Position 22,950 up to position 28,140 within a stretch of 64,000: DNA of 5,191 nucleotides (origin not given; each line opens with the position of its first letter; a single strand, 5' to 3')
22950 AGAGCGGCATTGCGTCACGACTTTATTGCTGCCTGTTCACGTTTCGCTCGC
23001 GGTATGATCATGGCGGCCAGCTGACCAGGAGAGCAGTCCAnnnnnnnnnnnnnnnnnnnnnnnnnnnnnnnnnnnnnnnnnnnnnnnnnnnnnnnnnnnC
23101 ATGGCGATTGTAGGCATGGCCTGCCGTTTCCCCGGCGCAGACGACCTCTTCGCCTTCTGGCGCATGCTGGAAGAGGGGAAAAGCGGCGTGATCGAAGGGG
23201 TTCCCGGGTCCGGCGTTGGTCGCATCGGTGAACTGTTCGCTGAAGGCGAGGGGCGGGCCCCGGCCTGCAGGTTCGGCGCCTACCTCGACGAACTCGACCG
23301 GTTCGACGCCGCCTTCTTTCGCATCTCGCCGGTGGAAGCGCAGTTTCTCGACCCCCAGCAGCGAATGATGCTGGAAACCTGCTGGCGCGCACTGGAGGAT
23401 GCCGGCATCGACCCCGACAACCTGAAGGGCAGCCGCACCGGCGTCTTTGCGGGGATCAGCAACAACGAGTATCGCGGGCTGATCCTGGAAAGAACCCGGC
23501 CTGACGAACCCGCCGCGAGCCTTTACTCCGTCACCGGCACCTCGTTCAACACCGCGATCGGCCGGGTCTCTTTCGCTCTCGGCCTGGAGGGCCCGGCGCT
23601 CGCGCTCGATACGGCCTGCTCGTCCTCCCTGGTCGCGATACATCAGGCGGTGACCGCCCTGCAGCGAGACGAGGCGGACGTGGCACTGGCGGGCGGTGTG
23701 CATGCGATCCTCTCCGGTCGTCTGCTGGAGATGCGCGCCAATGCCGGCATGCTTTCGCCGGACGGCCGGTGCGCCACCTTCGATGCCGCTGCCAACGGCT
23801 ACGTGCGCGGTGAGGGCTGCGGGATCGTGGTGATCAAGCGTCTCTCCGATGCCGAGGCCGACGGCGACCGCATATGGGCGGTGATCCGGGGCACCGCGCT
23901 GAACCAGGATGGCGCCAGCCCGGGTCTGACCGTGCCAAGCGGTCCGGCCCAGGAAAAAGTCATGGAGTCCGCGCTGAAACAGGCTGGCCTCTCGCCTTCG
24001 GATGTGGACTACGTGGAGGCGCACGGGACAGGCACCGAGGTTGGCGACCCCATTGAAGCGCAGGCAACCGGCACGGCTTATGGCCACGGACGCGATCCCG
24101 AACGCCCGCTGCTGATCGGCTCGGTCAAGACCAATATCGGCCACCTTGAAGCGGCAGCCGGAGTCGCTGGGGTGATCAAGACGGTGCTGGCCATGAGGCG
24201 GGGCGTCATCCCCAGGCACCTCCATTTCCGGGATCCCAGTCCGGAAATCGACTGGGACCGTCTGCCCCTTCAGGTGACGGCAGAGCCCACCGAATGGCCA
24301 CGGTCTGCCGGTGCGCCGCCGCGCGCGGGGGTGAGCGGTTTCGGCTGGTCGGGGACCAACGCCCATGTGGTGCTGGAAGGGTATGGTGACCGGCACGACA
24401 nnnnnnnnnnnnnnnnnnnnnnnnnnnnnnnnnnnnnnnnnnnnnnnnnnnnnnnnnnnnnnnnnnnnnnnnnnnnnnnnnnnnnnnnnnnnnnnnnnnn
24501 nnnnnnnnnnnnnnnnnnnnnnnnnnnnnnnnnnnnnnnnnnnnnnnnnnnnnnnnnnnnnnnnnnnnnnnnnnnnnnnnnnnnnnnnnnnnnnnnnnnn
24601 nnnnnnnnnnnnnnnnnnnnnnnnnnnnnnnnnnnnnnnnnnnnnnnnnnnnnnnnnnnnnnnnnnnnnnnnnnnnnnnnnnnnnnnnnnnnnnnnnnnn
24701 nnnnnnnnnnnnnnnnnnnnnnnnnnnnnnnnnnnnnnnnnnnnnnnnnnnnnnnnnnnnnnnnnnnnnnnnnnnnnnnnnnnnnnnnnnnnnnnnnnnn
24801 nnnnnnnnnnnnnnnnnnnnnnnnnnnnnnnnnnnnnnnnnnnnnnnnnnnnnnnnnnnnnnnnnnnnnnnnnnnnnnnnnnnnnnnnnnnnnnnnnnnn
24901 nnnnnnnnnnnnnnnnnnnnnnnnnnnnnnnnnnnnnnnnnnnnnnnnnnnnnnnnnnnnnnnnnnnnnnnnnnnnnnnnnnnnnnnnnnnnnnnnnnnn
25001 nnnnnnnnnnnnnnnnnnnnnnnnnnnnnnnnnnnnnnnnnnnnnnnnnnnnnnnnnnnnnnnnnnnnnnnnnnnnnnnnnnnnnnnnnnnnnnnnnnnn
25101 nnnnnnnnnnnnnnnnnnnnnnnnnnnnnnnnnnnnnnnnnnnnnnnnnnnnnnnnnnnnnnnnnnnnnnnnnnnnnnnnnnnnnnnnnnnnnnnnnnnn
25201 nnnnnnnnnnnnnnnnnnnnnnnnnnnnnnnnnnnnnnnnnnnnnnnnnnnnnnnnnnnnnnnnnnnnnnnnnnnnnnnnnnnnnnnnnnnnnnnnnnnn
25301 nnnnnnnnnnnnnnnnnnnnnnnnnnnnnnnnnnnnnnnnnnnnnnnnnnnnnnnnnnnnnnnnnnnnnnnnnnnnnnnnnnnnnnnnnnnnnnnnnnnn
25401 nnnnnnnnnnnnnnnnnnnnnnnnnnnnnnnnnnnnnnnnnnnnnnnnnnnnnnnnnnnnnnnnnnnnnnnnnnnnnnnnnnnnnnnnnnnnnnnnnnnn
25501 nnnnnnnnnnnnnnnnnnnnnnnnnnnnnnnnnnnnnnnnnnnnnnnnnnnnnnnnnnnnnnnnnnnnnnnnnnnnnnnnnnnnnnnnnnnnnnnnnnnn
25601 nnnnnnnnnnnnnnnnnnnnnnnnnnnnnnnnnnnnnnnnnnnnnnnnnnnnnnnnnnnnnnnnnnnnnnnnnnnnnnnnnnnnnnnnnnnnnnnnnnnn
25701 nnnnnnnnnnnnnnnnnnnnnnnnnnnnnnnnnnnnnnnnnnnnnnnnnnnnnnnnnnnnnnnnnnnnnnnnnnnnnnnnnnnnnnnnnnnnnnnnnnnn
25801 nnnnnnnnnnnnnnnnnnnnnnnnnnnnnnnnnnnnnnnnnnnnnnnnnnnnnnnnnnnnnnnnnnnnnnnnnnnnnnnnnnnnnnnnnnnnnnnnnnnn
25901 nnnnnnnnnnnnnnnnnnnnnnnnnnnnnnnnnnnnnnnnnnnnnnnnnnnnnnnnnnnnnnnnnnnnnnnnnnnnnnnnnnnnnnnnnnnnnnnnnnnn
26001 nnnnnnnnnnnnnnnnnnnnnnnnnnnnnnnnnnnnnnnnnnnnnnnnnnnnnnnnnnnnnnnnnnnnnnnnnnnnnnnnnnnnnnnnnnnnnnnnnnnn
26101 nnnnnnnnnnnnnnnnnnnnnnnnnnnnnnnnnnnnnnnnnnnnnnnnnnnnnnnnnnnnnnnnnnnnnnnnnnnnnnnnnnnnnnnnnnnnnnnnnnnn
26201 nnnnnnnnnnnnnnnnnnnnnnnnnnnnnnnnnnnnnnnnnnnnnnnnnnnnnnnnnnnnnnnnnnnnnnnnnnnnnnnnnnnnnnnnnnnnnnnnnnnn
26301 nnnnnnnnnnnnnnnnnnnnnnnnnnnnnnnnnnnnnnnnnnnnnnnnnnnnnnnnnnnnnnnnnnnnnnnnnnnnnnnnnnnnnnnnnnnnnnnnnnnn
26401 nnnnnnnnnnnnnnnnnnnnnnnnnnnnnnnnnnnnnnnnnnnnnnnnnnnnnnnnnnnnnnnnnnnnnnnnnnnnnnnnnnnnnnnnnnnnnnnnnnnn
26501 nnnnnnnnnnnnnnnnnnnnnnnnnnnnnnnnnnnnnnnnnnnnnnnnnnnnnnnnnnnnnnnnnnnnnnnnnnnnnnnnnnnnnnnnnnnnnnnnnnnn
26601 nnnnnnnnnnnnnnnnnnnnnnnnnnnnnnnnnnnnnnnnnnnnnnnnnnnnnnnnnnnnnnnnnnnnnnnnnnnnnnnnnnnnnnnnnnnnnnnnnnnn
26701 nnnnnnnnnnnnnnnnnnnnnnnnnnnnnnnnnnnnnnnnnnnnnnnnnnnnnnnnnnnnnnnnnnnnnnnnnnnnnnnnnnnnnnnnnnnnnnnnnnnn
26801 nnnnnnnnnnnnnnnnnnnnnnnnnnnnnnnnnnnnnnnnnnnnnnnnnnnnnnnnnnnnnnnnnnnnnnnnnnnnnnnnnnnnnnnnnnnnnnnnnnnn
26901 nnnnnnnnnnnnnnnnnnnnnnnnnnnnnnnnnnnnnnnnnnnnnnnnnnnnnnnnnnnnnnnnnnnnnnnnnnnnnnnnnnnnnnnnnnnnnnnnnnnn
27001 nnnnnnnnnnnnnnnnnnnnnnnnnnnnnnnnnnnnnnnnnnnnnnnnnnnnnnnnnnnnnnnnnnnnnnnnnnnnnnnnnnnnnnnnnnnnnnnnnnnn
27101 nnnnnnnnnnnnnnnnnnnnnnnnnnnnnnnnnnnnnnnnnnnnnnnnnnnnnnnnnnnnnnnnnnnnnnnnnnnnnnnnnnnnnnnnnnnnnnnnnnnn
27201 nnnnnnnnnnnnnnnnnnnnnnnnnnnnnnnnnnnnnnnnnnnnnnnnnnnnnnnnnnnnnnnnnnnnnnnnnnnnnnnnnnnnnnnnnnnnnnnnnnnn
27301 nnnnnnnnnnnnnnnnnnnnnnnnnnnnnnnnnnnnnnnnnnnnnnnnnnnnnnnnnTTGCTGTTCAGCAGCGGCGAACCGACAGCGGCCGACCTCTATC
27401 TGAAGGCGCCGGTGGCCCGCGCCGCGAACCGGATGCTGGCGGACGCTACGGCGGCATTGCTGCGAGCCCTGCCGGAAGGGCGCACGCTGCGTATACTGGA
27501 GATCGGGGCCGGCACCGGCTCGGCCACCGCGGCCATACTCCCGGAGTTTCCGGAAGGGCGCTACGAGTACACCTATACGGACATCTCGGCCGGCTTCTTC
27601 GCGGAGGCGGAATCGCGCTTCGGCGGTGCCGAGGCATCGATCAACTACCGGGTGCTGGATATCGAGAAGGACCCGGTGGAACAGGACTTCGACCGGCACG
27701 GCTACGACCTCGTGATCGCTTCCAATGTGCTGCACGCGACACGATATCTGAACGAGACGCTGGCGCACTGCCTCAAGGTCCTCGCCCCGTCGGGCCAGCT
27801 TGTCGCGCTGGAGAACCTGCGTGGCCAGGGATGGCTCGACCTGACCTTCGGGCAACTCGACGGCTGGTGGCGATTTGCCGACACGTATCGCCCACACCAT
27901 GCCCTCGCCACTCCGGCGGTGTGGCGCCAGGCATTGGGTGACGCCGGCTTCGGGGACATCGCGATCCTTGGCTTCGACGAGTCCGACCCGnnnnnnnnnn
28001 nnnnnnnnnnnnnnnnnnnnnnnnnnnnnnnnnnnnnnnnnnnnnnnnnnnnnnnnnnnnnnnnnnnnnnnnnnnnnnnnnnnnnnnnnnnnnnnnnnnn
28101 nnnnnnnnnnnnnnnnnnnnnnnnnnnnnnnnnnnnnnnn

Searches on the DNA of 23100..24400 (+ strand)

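Call 33: search_dna_similar(query=window:23100-24400:+, collection=ecoli_genomes, mode=distant, max_rows=10, max_evalue=0.001)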
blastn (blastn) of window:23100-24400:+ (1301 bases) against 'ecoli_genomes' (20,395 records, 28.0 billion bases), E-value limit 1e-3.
Records with a match: 288; places in all: 288; records where one place covers at least 80% of the query: 0.
Genomes with a match: 288 of 5426; with a place that covers at least 80% of the query: 0. Places per genome that has any: lowest 1, median 1, highest 1. On chromosomes: 287 places; on plasmids: 1.
Best place of each record, by identity: 60-80% 288.
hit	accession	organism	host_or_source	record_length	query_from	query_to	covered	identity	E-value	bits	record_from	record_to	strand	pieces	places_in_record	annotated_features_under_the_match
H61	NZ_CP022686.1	Escherichia coli Nissle 1917 strain Nissle 1917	Homo sapiens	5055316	1019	1092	6%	78.4%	5e-6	63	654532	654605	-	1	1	clbI: colibactin polyketide synthase ClbI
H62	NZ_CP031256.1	Escherichia coli strain M16807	Homo sapiens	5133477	1019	1092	6%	78.4%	5e-6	63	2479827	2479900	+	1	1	clbI: colibactin polyketide synthase ClbI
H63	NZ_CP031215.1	Escherichia coli strain Es_ST80_L1_NDM_10_2017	Homo sapiens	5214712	1019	1092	6%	78.4%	5e-6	63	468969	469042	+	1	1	clbI: colibactin polyketide synthase ClbI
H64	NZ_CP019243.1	Escherichia coli strain Combat2C1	Homo sapiens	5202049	1019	1092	6%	78.4%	5e-6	63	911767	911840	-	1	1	clbI: colibactin polyketide synthase ClbI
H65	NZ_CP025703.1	Escherichia coli strain BH100N substr. MG2017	Homo sapiens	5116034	1019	1092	6%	78.4%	5e-6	63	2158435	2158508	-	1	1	clbI: colibactin polyketide synthase ClbI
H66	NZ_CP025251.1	Escherichia coli strain BH100 substr. MG2017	Homo sapiens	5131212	1019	1092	6%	78.4%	5e-6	63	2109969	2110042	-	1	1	clbI: colibactin polyketide synthase ClbI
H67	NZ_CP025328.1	Escherichia coli strain ExPEC XM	Duck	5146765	1019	1092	6%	78.4%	5e-6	63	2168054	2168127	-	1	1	clbI: colibactin polyketide synthase ClbI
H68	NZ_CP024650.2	Escherichia coli strain BH100 substr. MG2014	Homo sapiens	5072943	1019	1092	6%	78.4%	5e-6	63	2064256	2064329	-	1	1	clbI: colibactin polyketide synthase ClbI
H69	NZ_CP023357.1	Escherichia coli strain 317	canine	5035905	1019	1092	6%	78.4%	5e-6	63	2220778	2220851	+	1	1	clbI: colibactin polyketide synthase ClbI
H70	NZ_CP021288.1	Escherichia coli strain PA45B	Homo sapiens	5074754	1019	1092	6%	78.4%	5e-6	63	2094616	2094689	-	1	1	clbI: colibactin polyketide synthase ClbI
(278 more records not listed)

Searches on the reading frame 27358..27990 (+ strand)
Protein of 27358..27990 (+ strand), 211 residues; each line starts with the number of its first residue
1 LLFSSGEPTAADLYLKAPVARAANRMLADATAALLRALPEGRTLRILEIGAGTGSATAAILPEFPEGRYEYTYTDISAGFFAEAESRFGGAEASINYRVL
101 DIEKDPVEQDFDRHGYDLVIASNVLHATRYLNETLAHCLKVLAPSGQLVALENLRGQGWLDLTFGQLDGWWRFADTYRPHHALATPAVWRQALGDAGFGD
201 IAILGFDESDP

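Call 58: find_related_loci(query=A1, collection=metagenome_contigs, flank=5000)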
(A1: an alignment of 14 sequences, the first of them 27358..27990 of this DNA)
Query A1 (211 aa) in metagenome_contigs; peptide patterns used: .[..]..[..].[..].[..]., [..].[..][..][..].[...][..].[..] (x = any residue, [..] = any of these).
600 stretches matched a pattern (row limit reached: there are more); 132 encode a relative of the query (tblastn E <= 1e-3); the best 80 are kept; 80 distinct loci.
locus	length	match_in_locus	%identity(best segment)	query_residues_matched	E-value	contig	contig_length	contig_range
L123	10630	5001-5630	62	1-210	1e-82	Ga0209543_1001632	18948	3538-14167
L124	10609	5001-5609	47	1-205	8e-55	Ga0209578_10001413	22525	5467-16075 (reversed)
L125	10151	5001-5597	47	1-198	2e-53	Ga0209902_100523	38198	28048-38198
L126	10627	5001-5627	46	1-209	2e-52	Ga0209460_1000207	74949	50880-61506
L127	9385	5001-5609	43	1-202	4e-51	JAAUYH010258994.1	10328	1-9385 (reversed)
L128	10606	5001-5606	44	1-201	7e-51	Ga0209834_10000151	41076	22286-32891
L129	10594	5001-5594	42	14-210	3e-49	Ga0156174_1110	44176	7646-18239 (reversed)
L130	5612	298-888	44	2-198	2e-47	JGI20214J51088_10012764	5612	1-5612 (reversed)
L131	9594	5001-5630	43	1-209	7e-47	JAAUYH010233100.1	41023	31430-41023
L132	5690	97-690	45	1-198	1e-46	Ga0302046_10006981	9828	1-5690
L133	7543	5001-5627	43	1-208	4e-46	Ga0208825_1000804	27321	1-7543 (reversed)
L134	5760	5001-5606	46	1-203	1e-45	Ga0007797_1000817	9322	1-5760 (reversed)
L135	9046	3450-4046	46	6-204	5e-45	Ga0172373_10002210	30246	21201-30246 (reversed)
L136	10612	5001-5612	42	6-208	4e-45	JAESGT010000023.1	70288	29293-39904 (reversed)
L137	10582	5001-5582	41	9-202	6e-45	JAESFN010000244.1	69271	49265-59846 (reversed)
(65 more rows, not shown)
